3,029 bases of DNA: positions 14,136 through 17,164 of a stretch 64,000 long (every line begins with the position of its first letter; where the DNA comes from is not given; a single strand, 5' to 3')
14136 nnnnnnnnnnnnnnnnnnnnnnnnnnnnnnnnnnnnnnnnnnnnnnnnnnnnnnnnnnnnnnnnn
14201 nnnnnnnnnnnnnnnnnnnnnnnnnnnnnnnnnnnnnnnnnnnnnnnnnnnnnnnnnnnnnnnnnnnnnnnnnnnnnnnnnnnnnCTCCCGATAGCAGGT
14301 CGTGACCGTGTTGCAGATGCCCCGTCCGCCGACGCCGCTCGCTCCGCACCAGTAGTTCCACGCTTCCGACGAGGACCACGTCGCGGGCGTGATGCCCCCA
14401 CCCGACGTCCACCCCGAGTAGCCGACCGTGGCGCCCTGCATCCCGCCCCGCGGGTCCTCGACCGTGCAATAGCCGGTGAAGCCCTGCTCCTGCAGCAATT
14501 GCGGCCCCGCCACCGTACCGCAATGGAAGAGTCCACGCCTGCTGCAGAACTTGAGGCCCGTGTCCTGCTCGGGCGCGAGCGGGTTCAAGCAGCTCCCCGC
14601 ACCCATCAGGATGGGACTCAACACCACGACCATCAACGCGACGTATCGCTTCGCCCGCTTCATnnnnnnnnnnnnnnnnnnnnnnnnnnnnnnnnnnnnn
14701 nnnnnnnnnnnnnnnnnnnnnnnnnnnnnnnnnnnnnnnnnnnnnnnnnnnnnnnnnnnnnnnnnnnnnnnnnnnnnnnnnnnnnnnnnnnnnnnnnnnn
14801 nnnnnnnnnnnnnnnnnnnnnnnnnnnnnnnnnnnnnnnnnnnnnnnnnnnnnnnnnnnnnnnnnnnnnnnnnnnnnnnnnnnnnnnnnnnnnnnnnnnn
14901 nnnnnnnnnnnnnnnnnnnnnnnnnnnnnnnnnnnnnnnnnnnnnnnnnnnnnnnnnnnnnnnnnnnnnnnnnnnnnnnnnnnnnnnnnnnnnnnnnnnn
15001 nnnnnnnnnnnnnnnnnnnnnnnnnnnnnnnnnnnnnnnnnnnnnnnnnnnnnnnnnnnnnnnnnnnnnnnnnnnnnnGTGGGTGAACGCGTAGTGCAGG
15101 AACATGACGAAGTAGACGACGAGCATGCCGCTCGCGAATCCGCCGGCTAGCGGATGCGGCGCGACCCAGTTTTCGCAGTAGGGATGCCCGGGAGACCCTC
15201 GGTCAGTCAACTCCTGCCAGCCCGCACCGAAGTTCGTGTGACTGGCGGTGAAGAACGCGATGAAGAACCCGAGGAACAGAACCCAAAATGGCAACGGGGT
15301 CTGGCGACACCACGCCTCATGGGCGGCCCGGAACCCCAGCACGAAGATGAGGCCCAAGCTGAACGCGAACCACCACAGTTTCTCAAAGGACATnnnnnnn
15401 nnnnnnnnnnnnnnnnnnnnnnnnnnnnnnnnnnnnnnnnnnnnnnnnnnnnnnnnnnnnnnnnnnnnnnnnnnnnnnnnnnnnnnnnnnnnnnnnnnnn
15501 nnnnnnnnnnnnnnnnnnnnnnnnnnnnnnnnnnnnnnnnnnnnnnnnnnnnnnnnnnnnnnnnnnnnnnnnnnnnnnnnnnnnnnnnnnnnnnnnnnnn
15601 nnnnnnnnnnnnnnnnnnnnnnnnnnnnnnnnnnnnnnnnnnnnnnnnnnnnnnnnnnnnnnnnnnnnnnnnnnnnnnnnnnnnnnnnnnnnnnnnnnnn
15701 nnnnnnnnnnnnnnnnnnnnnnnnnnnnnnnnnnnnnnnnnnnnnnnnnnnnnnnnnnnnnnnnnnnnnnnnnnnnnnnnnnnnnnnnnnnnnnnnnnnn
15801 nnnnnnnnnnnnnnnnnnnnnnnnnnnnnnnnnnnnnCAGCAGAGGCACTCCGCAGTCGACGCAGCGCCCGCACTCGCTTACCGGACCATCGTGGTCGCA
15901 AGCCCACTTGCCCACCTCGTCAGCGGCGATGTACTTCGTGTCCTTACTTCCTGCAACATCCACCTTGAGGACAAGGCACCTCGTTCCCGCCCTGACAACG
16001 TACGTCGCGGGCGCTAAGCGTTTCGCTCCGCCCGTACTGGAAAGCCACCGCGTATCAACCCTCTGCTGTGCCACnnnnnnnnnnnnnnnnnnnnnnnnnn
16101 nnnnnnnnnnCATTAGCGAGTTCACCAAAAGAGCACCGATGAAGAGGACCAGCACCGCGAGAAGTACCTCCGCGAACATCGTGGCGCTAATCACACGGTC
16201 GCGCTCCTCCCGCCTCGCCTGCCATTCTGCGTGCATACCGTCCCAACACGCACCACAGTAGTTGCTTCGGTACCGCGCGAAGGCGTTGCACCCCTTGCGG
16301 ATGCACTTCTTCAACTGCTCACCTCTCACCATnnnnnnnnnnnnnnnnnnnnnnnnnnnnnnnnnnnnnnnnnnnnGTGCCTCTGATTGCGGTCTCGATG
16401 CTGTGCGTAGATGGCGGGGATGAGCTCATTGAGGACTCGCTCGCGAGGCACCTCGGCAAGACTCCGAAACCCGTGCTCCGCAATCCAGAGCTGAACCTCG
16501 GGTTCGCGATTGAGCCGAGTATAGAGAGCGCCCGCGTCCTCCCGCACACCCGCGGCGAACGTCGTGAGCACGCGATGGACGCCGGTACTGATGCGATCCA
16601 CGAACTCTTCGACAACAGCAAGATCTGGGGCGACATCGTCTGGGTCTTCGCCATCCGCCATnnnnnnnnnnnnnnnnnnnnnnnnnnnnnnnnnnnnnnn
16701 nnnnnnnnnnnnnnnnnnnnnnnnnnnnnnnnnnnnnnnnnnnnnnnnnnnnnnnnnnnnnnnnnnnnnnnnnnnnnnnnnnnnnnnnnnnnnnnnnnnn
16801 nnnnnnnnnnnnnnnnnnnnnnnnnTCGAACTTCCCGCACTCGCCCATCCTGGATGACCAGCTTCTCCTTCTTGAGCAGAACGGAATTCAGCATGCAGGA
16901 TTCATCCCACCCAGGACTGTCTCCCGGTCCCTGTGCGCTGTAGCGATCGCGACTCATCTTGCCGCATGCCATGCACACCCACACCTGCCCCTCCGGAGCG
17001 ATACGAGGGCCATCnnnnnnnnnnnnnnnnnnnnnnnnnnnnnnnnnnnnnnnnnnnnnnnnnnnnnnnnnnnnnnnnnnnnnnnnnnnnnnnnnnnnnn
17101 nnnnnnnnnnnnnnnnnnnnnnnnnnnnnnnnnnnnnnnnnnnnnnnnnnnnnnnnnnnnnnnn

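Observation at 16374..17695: Three tandem genes each preceded by the same promoter plus RBS leader (two copies identical over about 60 nt including the first codons MAD)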

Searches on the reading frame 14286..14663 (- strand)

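Call 17: search_protein_families(library=pfam, proteins=[window:14286-14663:-], max_evalue=1)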
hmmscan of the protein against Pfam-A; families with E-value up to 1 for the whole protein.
window:14286-14663:- (126 aa): 0 families

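Call 18: search_protein_families(library=phrogs, proteins=[window:14286-14663:-], max_evalue=0.1)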
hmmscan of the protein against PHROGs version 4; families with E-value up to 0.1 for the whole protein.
window:14286-14663:- (126 aa): 1 family
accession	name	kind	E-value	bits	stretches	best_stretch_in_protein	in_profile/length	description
phrog_37633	-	lysis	0.02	14.8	1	11-97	132-216/375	endolysin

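Call 85: search_protein_families(library=padloc, proteins=[window:14286-14663:-], max_evalue=0.01)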
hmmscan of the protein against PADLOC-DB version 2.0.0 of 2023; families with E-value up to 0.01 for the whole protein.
window:14286-14663:- (126 aa): 0 families

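Call 86: search_protein_families(library=ncbifam, proteins=[window:14286-14663:-], max_evalue=0.01)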
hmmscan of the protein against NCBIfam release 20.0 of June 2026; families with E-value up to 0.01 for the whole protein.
window:14286-14663:- (126 aa): 0 families

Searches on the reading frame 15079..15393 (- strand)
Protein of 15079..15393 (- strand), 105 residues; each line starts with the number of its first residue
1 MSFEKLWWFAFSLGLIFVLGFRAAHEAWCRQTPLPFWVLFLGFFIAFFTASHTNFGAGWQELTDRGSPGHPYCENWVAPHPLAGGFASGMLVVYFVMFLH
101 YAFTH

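Call 17: search_protein_families(library=pfam, proteins=[window:15079-15393:-], max_evalue=1)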
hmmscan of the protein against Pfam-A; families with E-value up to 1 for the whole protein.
window:15079-15393:- (105 aa): 2 families
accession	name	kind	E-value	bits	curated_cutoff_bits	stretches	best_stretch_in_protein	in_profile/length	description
PF02361.21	CbiQ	-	0.076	13.1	25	1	13-56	38-85/216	Cobalt transport protein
PF09489.15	CbtB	-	0.37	11.4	27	1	82-105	13-36/51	Probable cobalt transporter subunit (CbtB)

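Call 18: search_protein_families(library=phrogs, proteins=[window:15079-15393:-], max_evalue=0.1)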
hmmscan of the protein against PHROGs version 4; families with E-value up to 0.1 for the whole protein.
window:15079-15393:- (105 aa): 0 families

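Call 85: search_protein_families(library=padloc, proteins=[window:15079-15393:-], max_evalue=0.01)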
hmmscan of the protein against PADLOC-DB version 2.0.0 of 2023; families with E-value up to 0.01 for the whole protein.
window:15079-15393:- (105 aa): 0 families

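Call 86: search_protein_families(library=ncbifam, proteins=[window:15079-15393:-], max_evalue=0.01)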
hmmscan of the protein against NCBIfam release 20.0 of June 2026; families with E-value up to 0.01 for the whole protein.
window:15079-15393:- (105 aa): 0 families

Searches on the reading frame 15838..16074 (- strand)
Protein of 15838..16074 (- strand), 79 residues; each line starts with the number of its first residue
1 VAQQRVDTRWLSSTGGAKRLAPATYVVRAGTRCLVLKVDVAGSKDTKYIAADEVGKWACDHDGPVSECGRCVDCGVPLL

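Call 17: search_protein_families(library=pfam, proteins=[window:15838-16074:-], max_evalue=1)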
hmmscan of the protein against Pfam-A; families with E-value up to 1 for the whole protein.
window:15838-16074:- (79 aa): 1 family
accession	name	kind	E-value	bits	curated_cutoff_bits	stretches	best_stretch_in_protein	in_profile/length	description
PF06475.18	Glycolipid_bind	-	0.027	14.5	25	1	21-75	40-97/180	Putative glycolipid-binding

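Call 18: search_protein_families(library=phrogs, proteins=[window:15838-16074:-], max_evalue=0.1)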
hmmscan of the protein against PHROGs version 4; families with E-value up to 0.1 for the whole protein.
window:15838-16074:- (79 aa): 1 family
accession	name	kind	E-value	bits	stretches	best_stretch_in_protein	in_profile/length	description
phrog_19115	-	unknown function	0.047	15.1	1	30-77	22-68/111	-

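Call 85: search_protein_families(library=padloc, proteins=[window:15838-16074:-], max_evalue=0.01)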
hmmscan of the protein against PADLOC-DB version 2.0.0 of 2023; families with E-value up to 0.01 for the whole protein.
window:15838-16074:- (79 aa): 0 families

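Call 86: search_protein_families(library=ncbifam, proteins=[window:15838-16074:-], max_evalue=0.01)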
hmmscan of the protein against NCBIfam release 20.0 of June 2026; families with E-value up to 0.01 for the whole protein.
window:15838-16074:- (79 aa): 0 families

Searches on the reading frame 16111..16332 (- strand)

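Call 17: search_protein_families(library=pfam, proteins=[window:16111-16332:-], max_evalue=1)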
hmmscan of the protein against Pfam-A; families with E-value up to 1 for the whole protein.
window:16111-16332:- (74 aa): 0 families

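Call 18: search_protein_families(library=phrogs, proteins=[window:16111-16332:-], max_evalue=0.1)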
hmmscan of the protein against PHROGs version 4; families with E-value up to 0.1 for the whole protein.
window:16111-16332:- (74 aa): 1 family
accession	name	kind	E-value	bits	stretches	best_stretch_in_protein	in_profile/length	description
phrog_4312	-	unknown function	0.015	16.5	1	2-24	49-71/74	-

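Call 85: search_protein_families(library=padloc, proteins=[window:16111-16332:-], max_evalue=0.01)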
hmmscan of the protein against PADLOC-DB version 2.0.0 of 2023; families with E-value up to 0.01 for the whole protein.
window:16111-16332:- (74 aa): 0 families

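Call 86: search_protein_families(library=ncbifam, proteins=[window:16111-16332:-], max_evalue=0.01)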
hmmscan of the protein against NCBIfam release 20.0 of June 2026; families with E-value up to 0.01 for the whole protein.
window:16111-16332:- (74 aa): 0 families

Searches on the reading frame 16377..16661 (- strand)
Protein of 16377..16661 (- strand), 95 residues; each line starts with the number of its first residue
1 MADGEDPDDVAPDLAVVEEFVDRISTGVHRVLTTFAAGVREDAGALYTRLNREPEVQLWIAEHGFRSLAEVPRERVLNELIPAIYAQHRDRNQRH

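Call 17: search_protein_families(library=pfam, proteins=[window:16377-16661:-], max_evalue=1)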
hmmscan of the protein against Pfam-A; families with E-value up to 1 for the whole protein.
window:16377-16661:- (95 aa): 0 families

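Call 18: search_protein_families(library=phrogs, proteins=[window:16377-16661:-], max_evalue=0.1)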
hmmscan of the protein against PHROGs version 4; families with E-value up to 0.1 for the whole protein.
window:16377-16661:- (95 aa): 0 families

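Call 29: find_encoding_contigs(protein=window:16377-16661:-, flank=10000, max_places=10)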
Protein window:16377-16661:- (95 aa): 1 contig read that carries it; 1 place shown.
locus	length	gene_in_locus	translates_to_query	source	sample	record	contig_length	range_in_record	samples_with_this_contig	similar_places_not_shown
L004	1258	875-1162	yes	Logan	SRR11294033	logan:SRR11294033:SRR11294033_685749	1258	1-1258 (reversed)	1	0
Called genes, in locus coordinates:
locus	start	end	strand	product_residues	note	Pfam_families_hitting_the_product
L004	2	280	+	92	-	?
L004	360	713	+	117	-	-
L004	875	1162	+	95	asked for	-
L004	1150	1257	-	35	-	?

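Call 32: find_homologous_proteins(query=window:16377-16661:-, max_evalue=0.01)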
Query window:16377-16661:- (95 aa): 2 proteins with E <= 0.01 among 5 candidates.
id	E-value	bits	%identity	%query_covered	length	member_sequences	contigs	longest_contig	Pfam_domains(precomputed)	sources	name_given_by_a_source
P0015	6.3e-56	204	100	100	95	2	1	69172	-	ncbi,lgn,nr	ncbi:MAG: hypothetical protein IT405_03215 [Candidatus Yanofskybacteria bacterium]|nr:hypothetical p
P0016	2.0e-38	148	77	100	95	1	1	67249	-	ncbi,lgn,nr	ncbi:MAG: hypothetical protein IT406_00460 [Candidatus Yanofskybacteria bacterium]|nr:hypothetical p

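Call 33: find_encoding_contigs(protein=P0016, flank=10000, max_places=6)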
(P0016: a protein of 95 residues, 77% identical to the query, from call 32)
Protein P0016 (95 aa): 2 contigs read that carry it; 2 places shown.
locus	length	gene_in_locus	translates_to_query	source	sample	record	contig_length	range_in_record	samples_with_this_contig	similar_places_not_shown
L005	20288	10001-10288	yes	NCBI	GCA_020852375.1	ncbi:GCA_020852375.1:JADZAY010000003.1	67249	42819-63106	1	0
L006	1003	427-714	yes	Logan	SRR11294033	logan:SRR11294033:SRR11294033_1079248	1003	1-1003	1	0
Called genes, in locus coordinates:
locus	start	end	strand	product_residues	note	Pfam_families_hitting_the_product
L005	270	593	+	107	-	-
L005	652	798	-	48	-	-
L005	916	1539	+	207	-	PF02163:Peptidase_M50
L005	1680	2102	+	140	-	PF00164:Ribosom_S12_S23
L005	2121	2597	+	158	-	PF00177:Ribosomal_S7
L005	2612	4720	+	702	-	PF00009:GTP_EFTU, PF22042:EF-G_D2, PF03144:GTP_EFTU_D2, PF14492:EFG_III, PF16658:RF3_C (weak), PF03764:EFG_IV, PF00679:EFG_C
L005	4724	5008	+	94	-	-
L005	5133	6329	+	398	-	PF00009:GTP_EFTU, PF03144:GTP_EFTU_D2, PF03143:GTP_EFTU_D3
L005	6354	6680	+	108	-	PF00338:Ribosomal_S10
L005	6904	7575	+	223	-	PF12686:DUF3800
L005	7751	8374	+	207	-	-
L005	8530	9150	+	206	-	PF01844:HNH (weak)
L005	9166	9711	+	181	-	PF10881:DUF2726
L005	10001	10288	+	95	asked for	-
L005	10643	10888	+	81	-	-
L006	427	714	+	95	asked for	-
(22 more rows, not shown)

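Call 85: search_protein_families(library=padloc, proteins=[window:16377-16661:-], max_evalue=0.01)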
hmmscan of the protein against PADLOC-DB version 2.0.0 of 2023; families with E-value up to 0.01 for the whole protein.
window:16377-16661:- (95 aa): 0 families

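Call 86: search_protein_families(library=ncbifam, proteins=[window:16377-16661:-], max_evalue=0.01)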
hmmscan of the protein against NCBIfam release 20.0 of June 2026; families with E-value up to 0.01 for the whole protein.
window:16377-16661:- (95 aa): 0 families

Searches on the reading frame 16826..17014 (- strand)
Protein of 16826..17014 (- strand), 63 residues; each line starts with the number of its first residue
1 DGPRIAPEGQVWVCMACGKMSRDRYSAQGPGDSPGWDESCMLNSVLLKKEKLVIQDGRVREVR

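Call 87: search_dna_similar(query=window:16826-17014:-, collection=phages, mode=protein, max_evalue=0.001, max_rows=15)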
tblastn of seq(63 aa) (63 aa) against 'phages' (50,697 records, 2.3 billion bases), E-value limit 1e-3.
No match.
